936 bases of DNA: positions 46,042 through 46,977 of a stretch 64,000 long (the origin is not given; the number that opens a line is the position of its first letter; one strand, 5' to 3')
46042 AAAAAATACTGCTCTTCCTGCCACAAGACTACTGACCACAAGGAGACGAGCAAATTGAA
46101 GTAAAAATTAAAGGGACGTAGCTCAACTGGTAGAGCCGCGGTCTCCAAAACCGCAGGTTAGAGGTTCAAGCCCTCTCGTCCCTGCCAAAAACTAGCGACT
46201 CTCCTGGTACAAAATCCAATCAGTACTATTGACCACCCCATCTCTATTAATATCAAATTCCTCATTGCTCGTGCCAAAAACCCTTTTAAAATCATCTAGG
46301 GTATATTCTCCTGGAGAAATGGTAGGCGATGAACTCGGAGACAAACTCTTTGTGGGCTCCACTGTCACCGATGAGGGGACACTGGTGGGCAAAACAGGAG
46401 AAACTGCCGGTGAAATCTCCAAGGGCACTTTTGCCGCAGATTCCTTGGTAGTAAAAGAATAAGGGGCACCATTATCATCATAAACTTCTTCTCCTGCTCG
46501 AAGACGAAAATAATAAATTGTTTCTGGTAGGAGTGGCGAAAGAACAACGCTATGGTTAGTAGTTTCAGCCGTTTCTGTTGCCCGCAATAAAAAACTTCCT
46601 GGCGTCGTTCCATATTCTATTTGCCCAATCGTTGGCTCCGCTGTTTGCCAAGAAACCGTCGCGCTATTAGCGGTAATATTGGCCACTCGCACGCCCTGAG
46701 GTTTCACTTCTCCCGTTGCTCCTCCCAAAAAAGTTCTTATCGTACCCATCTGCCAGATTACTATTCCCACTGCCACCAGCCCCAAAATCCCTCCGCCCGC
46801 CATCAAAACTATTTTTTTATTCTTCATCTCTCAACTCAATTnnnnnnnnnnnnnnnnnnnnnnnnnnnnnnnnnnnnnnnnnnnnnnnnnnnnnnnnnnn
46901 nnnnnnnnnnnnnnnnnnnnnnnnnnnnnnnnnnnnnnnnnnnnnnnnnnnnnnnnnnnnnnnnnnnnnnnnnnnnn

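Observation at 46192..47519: Cohesin-like LPXTG protein and FN3-dockerin protein pair embedded in the ribosomal-protein cluster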

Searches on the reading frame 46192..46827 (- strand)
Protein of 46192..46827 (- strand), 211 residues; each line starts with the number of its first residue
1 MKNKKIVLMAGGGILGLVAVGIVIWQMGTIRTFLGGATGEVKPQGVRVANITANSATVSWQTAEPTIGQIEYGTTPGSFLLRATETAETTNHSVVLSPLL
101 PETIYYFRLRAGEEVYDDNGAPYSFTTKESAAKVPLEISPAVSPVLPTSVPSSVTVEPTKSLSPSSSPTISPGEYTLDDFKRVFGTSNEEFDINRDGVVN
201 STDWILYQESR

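Call 3: search_protein_families(library=pfam, proteins=[window:46192-46827:-], max_evalue=10)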
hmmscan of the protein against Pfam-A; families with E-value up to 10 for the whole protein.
window:46192-46827:- (211 aa): 3 families
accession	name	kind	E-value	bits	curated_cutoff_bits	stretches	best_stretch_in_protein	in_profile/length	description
PF16656.11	Pur_ac_phosph_N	-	1.2e-10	42.2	30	1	43-127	1-93/93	Purple acid Phosphatase, N-terminal domain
PF00041.27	fn3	-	4.7e-07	30.4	25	1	42-112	2-69/84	Fibronectin type III domain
PF00404.24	Dockerin_1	-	0.015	15.9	22.9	1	187-203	32-48/57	Dockerin type I domain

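Call 4: search_protein_families(library=ncbifam, proteins=[window:46192-46827:-], max_evalue=10)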
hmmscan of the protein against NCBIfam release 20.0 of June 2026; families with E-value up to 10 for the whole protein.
window:46192-46827:- (211 aa): 0 families

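Call 8: find_homologous_proteins(query=window:46192-46827:-)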
Query window:46192-46827:- (211 aa): 106 proteins with E <= 0.001 among 401 candidates.
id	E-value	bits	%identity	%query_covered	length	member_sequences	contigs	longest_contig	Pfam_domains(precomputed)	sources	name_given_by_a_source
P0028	1.2e-132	458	100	100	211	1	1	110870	PF00041.28,PF16656.12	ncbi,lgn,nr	ncbi:fibronectin type III domain-containing protein [Candidatus Shapirobacteria bacterium]|nr:fibron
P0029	8.0e-97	341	73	100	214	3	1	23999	PF00041.28,PF16656.12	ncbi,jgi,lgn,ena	-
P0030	1.7e-96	340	75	99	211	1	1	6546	PF00041.28,PF16656.12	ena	-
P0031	3.0e-96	339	73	100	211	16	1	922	PF00041.28,PF16656.12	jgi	-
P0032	3.3e-96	339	74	99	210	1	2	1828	PF00041.28,PF16656.12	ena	-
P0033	7.2e-96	338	73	100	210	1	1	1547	PF00041.28,PF16656.12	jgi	-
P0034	1.8e-95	337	73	100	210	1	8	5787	PF00041.28,PF16656.12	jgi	jgi:hypothetical protein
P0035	2.2e-95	336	73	100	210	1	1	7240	PF00041.28,PF16656.12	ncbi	-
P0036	2.3e-95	336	73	100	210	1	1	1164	PF00041.28,PF16656.12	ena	-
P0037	2.6e-95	336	73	100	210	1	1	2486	PF00041.28,PF16656.12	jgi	-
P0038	2.6e-95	336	73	100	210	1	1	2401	PF00041.28,PF16656.12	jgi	-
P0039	3.9e-95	335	73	100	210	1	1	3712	PF00041.28,PF16656.12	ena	-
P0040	4.8e-95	335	72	100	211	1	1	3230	PF00041.28,PF16656.12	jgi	-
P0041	5.5e-95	335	72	100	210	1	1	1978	PF00041.28,PF16656.12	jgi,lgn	-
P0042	5.8e-95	335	72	100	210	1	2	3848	PF00041.28,PF16656.12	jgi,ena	-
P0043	8.0e-95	334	73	100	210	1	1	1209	PF00041.28,PF16656.12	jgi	-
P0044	1.2e-94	334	72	100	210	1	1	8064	PF00041.28,PF16656.12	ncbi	-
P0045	1.3e-94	334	72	100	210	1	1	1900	PF00041.28,PF16656.12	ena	-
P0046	1.3e-94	334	73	99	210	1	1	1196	PF00041.28,PF16656.12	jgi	-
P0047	1.4e-94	334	72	100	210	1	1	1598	PF16656.12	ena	-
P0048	1.4e-94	334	73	99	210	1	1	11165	PF00041.28,PF16656.12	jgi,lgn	-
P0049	1.4e-94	334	73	99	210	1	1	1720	PF00041.28,PF16656.12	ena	-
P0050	1.7e-94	333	73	99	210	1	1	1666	PF00041.28,PF16656.12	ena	-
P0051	1.8e-94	333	72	99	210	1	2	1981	PF00041.28,PF16656.12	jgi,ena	-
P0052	4.7e-94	332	73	99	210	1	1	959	PF00041.28,PF16656.12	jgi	-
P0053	6.5e-94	331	74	99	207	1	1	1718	PF00041.28,PF16656.12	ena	-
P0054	9.6e-92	324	73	95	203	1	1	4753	PF00041.28,PF16656.12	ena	-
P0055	3.0e-91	323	73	96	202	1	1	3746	PF00041.28,PF16656.12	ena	-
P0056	3.3e-91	323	73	96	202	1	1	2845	PF00041.28,PF16656.12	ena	-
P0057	3.7e-91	322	73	96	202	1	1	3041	PF00041.28,PF16656.12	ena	-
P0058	3.7e-91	322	73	96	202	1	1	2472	PF00041.28,PF16656.12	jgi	-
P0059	7.0e-91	322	73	96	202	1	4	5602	PF00041.28,PF16656.12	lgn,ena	-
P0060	1.0e-90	321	73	96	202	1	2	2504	PF00041.28,PF16656.12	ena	-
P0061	1.4e-90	321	73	95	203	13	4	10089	PF00041.28,PF16656.12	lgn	-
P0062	2.1e-90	320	72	96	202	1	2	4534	PF00041.28,PF16656.12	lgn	-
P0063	3.0e-90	319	73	96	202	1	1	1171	PF00041.28,PF16656.12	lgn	-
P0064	3.5e-90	319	72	95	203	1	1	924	PF00041.28,PF16656.12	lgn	-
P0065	5.5e-90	319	73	95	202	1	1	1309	PF00041.28,PF16656.12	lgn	-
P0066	5.6e-90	319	73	95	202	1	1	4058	PF00041.28,PF16656.12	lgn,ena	-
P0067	2.3e-89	317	71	95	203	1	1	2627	PF00041.28,PF16656.12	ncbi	-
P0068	2.5e-89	316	72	95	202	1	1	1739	PF00041.28,PF16656.12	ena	-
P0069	4.8e-89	316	73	95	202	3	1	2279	PF00041.28,PF16656.12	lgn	-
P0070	1.2e-87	311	72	93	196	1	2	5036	PF00041.28,PF16656.12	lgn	-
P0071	1.3e-87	311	73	92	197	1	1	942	PF00041.28,PF16656.12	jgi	-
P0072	4.8e-87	309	72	92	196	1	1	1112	PF00041.28,PF16656.12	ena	-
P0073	8.1e-87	308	72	93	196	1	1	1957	PF00041.28,PF16656.12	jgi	-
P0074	1.0e-86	308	72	93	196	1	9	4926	PF00041.28,PF16656.12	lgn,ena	-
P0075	1.6e-86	307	71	93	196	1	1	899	PF00041.28,PF16656.12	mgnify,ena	mgnify:FL=1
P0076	2.0e-86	307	73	88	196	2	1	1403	PF00041.28,PF16656.12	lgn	-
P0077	3.7e-86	306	72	88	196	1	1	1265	PF00041.28,PF16656.12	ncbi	-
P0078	3.9e-86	306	71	93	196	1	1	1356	PF00041.28,PF16656.12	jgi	-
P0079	4.5e-86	306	72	92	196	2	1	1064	PF00041.28,PF16656.12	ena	-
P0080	8.7e-86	305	70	93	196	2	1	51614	PF00041.28,PF16656.12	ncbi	-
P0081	9.5e-86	305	71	92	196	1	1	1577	PF00041.28,PF16656.12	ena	-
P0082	6.0e-85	302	74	88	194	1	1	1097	PF00041.28,PF16656.12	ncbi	-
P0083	1.5e-84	301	72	92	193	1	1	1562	PF00041.28,PF16656.12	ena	-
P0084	6.7e-72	260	62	98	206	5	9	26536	PF00041.28,PF16656.12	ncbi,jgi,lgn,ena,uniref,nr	ncbi:hypothetical protein COT63_00430 [Candidatus Shapirobacteria bacterium CG09_land_8_20_14_0_10_3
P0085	3.7e-71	257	56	98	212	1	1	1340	PF00041.28,PF16656.12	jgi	-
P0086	1.3e-70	255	61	98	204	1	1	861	PF00041.28,PF16656.12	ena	-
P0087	7.2e-70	253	60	98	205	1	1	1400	PF16656.12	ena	-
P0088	4.8e-69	250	59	98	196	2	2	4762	PF16656.12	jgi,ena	-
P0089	7.0e-68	246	58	100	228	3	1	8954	PF00041.28,PF16656.12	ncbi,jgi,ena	-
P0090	3.6e-66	241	59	98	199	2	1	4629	PF00041.28,PF16656.12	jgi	-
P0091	8.4e-66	240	60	98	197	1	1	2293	PF00041.28,PF16656.12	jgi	-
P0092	1.7e-65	239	58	93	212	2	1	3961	PF00041.28,PF16656.12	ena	-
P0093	3.8e-65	238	56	98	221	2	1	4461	PF00041.28,PF16656.12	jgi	-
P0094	4.4e-65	237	62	91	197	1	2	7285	PF00041.28,PF16656.12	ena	-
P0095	2.3e-64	235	56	100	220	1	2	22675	PF00041.28,PF16656.12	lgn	-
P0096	2.3e-63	232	52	100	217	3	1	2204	PF00041.28,PF16656.12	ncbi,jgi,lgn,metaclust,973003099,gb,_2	metaclust:\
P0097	4.1e-63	231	56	96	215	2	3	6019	PF00041.28,PF16656.12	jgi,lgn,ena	-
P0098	1.5e-62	229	53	100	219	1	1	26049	PF00041.28,PF16656.12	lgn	-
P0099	1.1e-61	226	55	89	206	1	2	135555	PF00041.28,PF16656.12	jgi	-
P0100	1.3e-61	226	56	99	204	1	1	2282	PF00041.28,PF16656.12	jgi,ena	-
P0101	2.6e-61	225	51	100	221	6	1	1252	PF00041.28,PF16656.12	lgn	-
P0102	2.9e-61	225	51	100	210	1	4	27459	PF00041.28,PF16656.12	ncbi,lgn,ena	-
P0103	3.7e-61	225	75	65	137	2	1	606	PF00041.28,PF16656.12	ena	-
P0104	4.8e-61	224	53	99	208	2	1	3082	PF00041.28,PF16656.12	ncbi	-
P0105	1.2e-60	223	51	100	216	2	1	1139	PF00041.28,PF16656.12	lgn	-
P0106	1.5e-60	222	50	100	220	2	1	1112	PF00041.28,PF16656.12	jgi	jgi:hypothetical protein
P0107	2.7e-60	222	50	100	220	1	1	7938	PF00041.28,PF16656.12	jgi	jgi:hypothetical protein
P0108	4.8e-60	221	53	89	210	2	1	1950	PF00041.28,PF16656.12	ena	-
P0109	7.1e-60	220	53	100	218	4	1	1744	PF00041.28,PF16656.12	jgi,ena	-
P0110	7.7e-60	220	51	100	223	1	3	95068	PF00041.28,PF16656.12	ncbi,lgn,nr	ncbi:MAG: hypothetical protein PHR64_00895 [Candidatus Shapirobacteria bacterium]|nr:hypothetical pr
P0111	1.2e-59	220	53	99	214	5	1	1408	PF00041.28,PF16656.12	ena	-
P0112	1.5e-59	219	51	99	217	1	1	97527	PF00041.28,PF16656.12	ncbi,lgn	-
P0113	6.3e-59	217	52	100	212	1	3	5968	PF00041.28,PF16656.12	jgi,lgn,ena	-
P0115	2.0e-58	216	49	99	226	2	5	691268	PF16656.12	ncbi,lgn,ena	-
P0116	6.3e-57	211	55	92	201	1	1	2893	PF00041.28,PF16656.12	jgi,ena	jgi:hypothetical protein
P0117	5.7e-40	155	47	90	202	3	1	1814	PF16656.12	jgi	jgi:hypothetical protein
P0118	1.5e-30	125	41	87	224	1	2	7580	PF00404.25,PF16656.12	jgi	jgi:hypothetical protein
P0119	4.6e-30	123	39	86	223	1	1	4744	PF00404.25,PF16656.12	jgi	-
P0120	5.2e-30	123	39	84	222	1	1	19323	PF00404.25,PF16656.12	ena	-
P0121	1.2e-29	122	38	86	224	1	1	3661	PF16656.12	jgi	jgi:hypothetical protein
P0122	3.1e-29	120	41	84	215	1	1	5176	PF00404.25,PF16656.12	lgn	-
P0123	1.3e-28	118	40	86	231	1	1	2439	PF00404.25,PF16656.12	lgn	-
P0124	1.7e-27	115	40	86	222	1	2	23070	PF00404.25,PF16656.12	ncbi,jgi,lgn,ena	-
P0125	7.4e-27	113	38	84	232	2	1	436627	PF16656.12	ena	-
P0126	4.4e-26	110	38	84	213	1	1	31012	PF16656.12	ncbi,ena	-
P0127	2.2e-25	108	37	85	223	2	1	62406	PF00404.25,PF16656.12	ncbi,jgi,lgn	ncbi:MAG: fibronectin type III domain-containing protein [Candidatus Shapirobacteria bacterium]|jgi:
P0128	6.6e-25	106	36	91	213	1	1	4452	PF00404.25,PF16656.12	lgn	-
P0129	7.9e-24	103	33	86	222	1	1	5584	PF16656.12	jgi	jgi:purple acid phosphatase-like protein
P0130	9.7e-24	102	40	85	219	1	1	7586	PF16656.12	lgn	-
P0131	3.7e-23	100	46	53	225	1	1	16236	PF16656.12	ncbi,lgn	-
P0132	2.5e-22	98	39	87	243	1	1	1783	PF00404.25,PF16656.12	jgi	-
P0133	2.7e-5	42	41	30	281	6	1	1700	PF16656.12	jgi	-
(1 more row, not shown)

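Call 10: find_encoding_contigs(protein=P0112, flank=10000, max_places=3)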
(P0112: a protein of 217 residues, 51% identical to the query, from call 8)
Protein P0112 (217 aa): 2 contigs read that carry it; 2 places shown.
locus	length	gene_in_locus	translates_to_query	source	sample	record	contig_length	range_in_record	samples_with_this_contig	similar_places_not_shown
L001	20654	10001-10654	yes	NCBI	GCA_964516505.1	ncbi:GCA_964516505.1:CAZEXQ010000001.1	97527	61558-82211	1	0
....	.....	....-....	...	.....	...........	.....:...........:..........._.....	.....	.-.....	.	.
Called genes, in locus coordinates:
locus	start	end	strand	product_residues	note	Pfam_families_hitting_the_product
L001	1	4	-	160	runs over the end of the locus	PF00383:dCMP_cyt_deam_1, PF14437:MafB19-deam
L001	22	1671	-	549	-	PF06418:CTP_synth_N, PF07722:Peptidase_C26 (faint), PF00117:GATase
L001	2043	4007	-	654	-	PF01751:Toprim, PF01131:Topoisom_bac, PF01396:Zn_ribbon_Top1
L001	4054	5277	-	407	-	PF02481:DNA_processg_A, PF17782:WHD_DprA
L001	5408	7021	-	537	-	PF03717:PBP_dimer, PF00905:Transpeptidase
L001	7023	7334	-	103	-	-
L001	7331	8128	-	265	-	PF04085:MreC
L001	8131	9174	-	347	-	PF06723:MreB_Mbl, PF00022:Actin (weak), PF00012:HSP70, PF11104:PilM_2 (faint), PF14450:FtsA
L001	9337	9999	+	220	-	PF00963:Cohesin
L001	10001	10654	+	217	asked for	PF00041:fn3 (weak), PF16656:Pur_ac_phosph_N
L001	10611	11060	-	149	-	-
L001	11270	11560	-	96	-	PF01541:GIY-YIG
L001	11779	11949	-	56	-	PF00471:Ribosomal_L33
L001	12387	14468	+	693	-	PF04932:Wzy_C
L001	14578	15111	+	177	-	PF01327:Pep_deformylase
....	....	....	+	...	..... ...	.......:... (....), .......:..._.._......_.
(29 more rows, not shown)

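Call 11: find_encoding_contigs(protein=P0115, flank=10000, max_places=3)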
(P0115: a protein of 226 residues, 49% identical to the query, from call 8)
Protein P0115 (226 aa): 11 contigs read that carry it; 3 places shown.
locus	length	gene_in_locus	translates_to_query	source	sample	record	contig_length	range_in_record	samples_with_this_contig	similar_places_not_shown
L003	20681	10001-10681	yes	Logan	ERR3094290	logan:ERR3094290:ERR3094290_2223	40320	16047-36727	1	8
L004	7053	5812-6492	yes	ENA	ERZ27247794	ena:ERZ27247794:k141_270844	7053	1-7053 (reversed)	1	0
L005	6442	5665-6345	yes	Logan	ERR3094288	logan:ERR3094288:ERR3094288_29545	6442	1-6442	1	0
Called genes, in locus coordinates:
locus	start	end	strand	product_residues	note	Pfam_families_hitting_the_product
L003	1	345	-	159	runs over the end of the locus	PF00383:dCMP_cyt_deam_1, PF14437:MafB19-deam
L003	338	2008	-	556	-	PF06418:CTP_synth_N, PF07722:Peptidase_C26 (faint), PF00117:GATase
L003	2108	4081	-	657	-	PF01751:Toprim, PF01131:Topoisom_bac, PF01396:Zn_ribbon_Top1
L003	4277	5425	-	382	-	PF02481:DNA_processg_A, PF17782:WHD_DprA (faint)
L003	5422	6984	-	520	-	PF03717:PBP_dimer, PF00905:Transpeptidase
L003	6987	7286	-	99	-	-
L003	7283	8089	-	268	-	PF04085:MreC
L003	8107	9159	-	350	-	PF00022:Actin, PF06723:MreB_Mbl, PF00012:HSP70, PF11104:PilM_2 (faint), PF14450:FtsA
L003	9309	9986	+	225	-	PF00963:Cohesin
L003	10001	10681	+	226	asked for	PF16656:Pur_ac_phosph_N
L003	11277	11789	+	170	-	PF13367:PrsW-protease (weak)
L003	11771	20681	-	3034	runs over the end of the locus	PF13385:Laminin_G_3, PF08239:SH3_3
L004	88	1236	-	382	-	PF02481:DNA_processg_A, PF17782:WHD_DprA (faint)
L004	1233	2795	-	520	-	PF03717:PBP_dimer, PF00905:Transpeptidase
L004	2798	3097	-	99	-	-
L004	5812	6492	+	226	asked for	PF16656:Pur_ac_phosph_N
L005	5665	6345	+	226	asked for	PF16656:Pur_ac_phosph_N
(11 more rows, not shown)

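Call 12: find_encoding_contigs(protein=P0125, flank=10000, max_places=2)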
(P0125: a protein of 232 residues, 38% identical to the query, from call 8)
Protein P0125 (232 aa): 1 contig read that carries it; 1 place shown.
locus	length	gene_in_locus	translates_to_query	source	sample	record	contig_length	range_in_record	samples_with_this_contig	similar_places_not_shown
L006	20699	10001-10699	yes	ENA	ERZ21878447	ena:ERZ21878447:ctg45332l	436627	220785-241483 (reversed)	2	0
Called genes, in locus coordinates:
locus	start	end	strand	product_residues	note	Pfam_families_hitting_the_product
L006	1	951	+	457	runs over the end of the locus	-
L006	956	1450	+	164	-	PF13692:Glyco_trans_1_4, PF00534:Glycos_transf_1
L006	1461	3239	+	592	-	PF01073:3Beta_HSD, PF01370:Epimerase, PF02719:Polysacc_synt_2 (weak), PF04321:RmlD_sub_bind, PF16363:GDP_Man_Dehyd, PF07993:NAD_binding_4, PF03808:Glyco_tran_WecG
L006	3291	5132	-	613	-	PF04932:Wzy_C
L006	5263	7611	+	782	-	-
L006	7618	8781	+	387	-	-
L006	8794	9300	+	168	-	-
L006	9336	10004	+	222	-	PF00963:Cohesin, PF00746:Gram_pos_anchor (weak)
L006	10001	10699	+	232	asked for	PF16656:Pur_ac_phosph_N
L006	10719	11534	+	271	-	-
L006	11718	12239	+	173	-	PF09424:YqeY, PF02637:GatB_Yqey (weak)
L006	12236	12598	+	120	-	PF02130:YbeY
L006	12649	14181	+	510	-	PF13177:DNA_pol3_delta2, PF00004:AAA, PF07728:AAA_5 (weak), PF13401:AAA_22 (faint), PF20964:DnaX_C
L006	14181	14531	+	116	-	-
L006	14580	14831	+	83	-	-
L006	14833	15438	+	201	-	PF21176:RecR_HhH, PF01751:Toprim, PF13662:Toprim_4, PF21175:RecR_C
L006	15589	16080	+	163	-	-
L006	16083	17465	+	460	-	PF01406:tRNA-synt_1e, PF01921:tRNA-synt_1f (faint), PF09334:tRNA-synt_1g (faint)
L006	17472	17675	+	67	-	-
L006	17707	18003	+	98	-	PF01250:Ribosomal_S6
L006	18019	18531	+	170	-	PF00436:SSB, PF22657:SSB_1 (weak)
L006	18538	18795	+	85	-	PF01084:Ribosomal_S18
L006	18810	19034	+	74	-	-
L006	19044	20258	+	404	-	PF22694:CtpB_N-like (weak), PF00595:PDZ (weak), PF13180:PDZ_2, PF17820:PDZ_6 (weak), PF03572:Peptidase_S41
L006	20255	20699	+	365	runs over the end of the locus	PF00089:Trypsin, PF13365:Trypsin_2, PF00595:PDZ (weak), PF13180:PDZ_2, PF17820:PDZ_6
